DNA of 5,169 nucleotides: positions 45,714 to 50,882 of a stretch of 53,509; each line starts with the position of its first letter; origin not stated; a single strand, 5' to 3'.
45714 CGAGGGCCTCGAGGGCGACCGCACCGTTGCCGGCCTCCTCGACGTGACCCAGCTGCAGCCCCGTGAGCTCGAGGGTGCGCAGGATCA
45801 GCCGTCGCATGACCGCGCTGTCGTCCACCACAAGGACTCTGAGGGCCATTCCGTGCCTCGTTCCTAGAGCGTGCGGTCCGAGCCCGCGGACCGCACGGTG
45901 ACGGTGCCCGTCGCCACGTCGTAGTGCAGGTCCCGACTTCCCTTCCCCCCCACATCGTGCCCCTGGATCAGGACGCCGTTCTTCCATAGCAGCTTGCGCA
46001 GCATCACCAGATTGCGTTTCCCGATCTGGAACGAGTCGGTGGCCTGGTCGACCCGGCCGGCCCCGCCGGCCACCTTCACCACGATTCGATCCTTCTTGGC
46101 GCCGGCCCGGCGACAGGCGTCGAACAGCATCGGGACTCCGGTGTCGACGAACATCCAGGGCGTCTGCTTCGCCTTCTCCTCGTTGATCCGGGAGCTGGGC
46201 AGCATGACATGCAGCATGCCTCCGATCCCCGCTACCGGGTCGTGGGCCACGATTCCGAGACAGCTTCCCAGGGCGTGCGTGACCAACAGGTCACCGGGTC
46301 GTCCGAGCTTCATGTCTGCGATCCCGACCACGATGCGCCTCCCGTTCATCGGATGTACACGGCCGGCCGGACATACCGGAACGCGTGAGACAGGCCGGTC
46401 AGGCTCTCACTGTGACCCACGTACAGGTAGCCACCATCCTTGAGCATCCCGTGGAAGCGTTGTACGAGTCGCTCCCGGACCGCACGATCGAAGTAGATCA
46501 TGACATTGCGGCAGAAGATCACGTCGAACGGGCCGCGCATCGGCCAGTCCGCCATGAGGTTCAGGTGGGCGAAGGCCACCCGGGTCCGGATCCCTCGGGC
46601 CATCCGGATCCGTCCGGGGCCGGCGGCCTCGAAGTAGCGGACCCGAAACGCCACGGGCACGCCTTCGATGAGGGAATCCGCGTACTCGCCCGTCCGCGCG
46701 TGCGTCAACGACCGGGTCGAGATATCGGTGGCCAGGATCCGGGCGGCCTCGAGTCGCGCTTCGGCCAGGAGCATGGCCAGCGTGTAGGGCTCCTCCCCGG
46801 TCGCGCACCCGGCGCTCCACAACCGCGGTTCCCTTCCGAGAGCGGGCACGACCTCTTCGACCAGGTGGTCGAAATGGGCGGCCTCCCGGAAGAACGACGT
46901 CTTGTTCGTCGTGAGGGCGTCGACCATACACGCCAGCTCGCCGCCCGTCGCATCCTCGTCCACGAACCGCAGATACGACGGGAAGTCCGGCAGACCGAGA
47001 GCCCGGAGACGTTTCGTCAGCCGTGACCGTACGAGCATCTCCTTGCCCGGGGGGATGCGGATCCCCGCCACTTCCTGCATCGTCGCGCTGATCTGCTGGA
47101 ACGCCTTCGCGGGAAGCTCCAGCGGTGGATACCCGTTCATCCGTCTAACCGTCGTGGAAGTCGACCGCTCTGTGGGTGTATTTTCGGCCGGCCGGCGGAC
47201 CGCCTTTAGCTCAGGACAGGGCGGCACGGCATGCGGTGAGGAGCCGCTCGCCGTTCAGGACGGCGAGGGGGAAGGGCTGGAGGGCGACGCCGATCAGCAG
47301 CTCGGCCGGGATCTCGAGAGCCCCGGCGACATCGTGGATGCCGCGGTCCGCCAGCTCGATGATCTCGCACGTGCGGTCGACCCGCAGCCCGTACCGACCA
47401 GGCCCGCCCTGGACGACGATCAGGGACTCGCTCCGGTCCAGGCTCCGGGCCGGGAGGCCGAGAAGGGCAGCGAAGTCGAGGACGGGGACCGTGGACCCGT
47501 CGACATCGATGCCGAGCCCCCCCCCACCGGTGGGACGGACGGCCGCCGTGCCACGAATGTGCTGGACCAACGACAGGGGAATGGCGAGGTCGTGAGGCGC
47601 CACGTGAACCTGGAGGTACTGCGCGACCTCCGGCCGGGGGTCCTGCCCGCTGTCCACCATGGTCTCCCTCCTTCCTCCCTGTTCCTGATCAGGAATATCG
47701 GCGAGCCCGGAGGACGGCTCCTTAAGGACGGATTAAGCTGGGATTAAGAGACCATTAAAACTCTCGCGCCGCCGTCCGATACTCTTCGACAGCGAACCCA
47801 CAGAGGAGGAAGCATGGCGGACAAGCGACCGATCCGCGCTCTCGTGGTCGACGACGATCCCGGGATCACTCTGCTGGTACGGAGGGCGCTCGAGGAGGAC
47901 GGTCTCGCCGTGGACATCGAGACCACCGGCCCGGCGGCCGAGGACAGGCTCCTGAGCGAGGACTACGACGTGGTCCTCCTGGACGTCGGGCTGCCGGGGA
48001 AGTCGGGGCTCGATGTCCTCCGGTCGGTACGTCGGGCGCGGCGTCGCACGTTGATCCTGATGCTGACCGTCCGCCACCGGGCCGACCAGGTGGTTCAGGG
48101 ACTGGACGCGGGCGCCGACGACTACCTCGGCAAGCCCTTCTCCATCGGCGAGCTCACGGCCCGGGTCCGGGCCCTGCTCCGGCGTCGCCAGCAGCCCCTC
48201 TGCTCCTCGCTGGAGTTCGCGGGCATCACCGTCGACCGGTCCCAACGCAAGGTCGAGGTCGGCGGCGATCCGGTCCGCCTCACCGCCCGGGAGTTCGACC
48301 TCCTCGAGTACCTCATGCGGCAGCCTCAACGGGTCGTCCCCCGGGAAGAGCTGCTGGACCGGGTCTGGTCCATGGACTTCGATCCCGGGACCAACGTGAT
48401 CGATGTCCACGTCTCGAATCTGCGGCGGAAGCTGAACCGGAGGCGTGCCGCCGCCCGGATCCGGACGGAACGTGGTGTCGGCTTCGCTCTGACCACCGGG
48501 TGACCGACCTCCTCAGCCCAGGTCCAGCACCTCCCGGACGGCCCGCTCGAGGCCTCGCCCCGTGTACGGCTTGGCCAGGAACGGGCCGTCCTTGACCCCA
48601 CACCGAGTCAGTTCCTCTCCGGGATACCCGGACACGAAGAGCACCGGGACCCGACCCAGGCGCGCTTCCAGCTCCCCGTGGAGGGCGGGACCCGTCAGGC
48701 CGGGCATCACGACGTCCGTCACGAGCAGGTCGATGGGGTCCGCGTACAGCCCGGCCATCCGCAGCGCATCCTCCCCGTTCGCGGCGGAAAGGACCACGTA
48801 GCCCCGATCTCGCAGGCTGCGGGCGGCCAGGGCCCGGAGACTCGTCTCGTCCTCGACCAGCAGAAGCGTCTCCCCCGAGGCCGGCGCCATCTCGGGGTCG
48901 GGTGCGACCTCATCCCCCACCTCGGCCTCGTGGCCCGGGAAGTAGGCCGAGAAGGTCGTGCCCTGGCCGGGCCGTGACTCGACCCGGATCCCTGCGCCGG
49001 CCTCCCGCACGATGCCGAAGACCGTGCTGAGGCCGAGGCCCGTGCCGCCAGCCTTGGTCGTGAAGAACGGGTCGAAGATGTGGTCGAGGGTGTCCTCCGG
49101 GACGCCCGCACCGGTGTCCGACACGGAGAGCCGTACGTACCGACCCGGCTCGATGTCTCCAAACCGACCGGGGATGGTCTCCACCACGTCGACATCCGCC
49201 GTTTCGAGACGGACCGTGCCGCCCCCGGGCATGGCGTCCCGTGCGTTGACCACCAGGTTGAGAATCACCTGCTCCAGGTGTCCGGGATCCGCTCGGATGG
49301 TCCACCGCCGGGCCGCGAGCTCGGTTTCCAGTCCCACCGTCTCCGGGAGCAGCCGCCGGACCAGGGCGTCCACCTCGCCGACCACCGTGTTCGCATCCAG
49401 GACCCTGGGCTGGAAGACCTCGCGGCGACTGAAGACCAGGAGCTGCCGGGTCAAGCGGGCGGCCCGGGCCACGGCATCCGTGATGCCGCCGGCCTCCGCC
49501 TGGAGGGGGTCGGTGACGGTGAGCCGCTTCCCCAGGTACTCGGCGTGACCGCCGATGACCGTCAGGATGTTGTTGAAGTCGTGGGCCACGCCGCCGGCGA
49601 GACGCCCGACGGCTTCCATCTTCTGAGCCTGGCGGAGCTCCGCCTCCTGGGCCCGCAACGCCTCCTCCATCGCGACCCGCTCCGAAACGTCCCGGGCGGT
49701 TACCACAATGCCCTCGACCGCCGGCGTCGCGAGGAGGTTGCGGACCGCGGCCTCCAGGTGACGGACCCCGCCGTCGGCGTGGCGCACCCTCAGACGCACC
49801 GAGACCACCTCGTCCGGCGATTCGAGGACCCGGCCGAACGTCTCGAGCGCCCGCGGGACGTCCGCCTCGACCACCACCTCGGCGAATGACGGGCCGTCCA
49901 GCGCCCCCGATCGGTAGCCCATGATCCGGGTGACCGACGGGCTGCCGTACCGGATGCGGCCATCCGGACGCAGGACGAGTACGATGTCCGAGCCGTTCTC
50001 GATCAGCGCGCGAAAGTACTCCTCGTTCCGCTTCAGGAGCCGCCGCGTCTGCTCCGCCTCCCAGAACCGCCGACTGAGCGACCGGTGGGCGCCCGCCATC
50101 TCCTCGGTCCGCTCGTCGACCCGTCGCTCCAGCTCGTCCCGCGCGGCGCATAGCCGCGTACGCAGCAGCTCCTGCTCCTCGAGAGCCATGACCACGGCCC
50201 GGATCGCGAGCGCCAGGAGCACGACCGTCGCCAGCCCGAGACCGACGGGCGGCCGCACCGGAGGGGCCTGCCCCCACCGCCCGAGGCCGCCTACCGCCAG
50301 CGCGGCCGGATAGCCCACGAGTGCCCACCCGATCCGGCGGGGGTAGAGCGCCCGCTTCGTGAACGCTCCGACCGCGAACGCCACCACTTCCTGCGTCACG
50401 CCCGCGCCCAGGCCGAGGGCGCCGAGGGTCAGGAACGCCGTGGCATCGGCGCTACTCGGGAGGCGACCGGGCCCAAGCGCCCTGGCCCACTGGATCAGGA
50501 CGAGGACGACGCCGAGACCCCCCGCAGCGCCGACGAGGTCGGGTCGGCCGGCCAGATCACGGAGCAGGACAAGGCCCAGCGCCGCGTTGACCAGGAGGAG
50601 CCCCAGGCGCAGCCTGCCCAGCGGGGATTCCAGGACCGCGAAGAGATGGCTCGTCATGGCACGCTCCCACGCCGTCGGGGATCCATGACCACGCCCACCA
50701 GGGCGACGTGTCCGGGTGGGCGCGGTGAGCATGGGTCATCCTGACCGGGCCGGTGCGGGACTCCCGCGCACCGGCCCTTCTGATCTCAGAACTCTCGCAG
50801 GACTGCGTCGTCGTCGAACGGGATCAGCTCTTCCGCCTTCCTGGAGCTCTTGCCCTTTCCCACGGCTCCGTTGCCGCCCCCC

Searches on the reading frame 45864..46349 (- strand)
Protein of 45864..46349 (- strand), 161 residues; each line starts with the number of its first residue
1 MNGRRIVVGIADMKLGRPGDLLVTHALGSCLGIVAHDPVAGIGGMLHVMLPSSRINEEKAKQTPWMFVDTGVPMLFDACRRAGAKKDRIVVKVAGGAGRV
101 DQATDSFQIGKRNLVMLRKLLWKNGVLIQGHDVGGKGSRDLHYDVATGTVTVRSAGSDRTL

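Call 32: search_protein_families(library=pfam, proteins=[window:45864-46349:-], max_evalue=0.001)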
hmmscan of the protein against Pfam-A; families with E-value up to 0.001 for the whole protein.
window:45864-46349:- (161 aa): 1 family
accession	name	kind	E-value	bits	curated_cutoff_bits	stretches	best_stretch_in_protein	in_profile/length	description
PF03975.18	CheD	-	5e-27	94.6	25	1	49-153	1-107/108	CheD chemotactic sensory transduction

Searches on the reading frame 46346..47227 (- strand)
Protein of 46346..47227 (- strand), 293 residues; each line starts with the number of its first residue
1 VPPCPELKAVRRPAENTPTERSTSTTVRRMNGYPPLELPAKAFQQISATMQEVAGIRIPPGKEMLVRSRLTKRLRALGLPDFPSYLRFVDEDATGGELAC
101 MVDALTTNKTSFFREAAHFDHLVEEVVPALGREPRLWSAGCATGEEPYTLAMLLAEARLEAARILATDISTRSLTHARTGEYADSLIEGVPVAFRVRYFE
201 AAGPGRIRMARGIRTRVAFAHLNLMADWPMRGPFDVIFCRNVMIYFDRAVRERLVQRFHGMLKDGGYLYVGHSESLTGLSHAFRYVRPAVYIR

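Call 32: search_protein_families(library=pfam, proteins=[window:46346-47227:-], max_evalue=0.001)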
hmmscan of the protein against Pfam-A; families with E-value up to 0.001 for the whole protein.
window:46346-47227:- (293 aa): 6 families
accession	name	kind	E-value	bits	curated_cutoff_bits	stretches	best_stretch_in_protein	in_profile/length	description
PF01739.24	CheR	-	7.7e-60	202.1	27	1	108-287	1-190/195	CheR methyltransferase, SAM binding domain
PF03705.20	CheR_N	-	5.1e-12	45.8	27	1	42-92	2-52/53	CheR methyltransferase, all-alpha domain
PF08242.18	Methyltransf_12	-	1e-07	33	30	1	139-268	3-98/98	Methyltransferase domain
PF13649.12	Methyltransf_25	-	4.2e-07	31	27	1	215-266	46-97/97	Methyltransferase domain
PF13489.12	Methyltransf_23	-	3.3e-05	24.1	27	1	120-270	10-116/164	Methyltransferase domain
PF08241.18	Methyltransf_11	-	4.1e-05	24.6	21.2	0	232-270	59-95/95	Methyltransferase domain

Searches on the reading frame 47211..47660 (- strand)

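Call 32: search_protein_families(library=pfam, proteins=[window:47211-47660:-], max_evalue=0.001)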
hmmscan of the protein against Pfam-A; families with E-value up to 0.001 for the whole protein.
window:47211-47660:- (149 aa): 1 family
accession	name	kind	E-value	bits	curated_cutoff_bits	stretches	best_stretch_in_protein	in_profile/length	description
PF01584.24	CheW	-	6.1e-15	55.5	23.5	1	14-142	1-135/138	CheW-like domain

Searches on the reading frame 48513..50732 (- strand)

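Call 32: search_protein_families(library=pfam, proteins=[window:48513-50732:-], max_evalue=0.001)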
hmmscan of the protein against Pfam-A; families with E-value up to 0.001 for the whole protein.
window:48513-50732:- (739 aa): 7 families
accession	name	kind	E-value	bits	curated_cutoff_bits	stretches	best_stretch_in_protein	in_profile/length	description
PF02518.31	HATPase_c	-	2.3e-23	83.2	26.4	1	482-599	2-108/111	Histidine kinase-, DNA gyrase B-, and HSP90-like ATPase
PF00072.30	Response_reg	-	1.9e-13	51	30.2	1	624-731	2-109/111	Response regulator receiver domain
PF08448.16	PAS_4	-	1.2e-10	42.1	23.1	1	245-353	2-109/110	PAS fold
PF08447.18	PAS_3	-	8.3e-09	36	25.6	1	262-331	3-73/89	PAS fold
PF00989.32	PAS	-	1.2e-08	35.4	22.6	1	239-349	2-113/113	PAS fold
PF00512.31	HisKA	-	3e-06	27.6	26.9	1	376-438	3-64/66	His Kinase A (phospho-acceptor) domain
PF13426.13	PAS_9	-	2.1e-05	25.1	27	1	249-351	2-103/103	PAS domain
